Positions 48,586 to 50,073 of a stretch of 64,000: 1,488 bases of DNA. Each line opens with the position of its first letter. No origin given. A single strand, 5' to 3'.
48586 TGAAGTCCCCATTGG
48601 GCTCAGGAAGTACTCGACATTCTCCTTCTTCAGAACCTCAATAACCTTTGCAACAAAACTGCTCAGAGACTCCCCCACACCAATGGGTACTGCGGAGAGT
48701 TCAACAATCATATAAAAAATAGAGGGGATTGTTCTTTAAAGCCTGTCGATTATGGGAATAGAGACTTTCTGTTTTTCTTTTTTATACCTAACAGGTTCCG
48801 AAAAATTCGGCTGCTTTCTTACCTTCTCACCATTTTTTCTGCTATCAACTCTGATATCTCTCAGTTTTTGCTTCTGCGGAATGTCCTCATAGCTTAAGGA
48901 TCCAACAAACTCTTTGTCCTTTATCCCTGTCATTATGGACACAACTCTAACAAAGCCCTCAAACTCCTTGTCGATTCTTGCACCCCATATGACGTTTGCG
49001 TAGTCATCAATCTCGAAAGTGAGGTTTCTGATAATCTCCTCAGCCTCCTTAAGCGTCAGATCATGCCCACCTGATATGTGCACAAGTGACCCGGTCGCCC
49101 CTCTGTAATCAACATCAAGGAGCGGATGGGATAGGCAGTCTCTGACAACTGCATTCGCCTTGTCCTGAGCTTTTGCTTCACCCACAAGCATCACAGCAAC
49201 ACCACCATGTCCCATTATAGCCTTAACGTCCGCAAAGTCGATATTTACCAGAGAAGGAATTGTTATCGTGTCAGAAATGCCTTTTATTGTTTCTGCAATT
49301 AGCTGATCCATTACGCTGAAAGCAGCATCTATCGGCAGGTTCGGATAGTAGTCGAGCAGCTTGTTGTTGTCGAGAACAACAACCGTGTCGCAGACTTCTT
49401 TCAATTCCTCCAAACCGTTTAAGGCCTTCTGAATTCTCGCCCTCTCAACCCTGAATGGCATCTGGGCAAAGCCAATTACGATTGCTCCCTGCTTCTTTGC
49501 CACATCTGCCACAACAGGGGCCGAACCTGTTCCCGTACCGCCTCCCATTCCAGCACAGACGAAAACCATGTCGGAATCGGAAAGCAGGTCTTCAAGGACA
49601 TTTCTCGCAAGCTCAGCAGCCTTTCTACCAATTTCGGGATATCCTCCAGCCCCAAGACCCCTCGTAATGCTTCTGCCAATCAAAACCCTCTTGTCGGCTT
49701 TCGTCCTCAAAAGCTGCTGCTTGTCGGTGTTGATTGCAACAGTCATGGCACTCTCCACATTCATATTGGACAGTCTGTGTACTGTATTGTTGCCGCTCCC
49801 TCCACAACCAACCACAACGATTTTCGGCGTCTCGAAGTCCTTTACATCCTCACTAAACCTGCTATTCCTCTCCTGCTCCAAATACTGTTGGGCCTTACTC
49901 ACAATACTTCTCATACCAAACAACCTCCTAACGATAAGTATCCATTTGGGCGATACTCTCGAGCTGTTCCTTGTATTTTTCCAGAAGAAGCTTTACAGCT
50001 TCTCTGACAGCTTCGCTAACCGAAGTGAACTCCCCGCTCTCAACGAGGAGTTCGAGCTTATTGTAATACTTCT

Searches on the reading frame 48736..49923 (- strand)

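Call 18: search_protein_families(library=pfam, proteins=[window:48736-49923:-], max_evalue=0.01)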
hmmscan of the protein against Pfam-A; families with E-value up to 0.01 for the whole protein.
window:48736-49923:- (395 aa): 4 families
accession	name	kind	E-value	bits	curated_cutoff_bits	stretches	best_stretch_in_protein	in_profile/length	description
PF00091.31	Tubulin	-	6.1e-44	151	33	1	34-193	1-189/190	Tubulin/FtsZ family, GTPase domain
PF12327.13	FtsZ_C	-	3.4e-36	123.9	27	1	241-335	1-95/95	FtsZ family, C-terminal domain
PF13809.12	Tubulin_2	-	0.0021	17.8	27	0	118-156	162-206/356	Tubulin like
PF02826.25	2-Hacid_dh_C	-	0.0067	16.3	25.1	0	7-63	11-67/178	D-isomer specific 2-hydroxyacid dehydrogenase, NAD binding domain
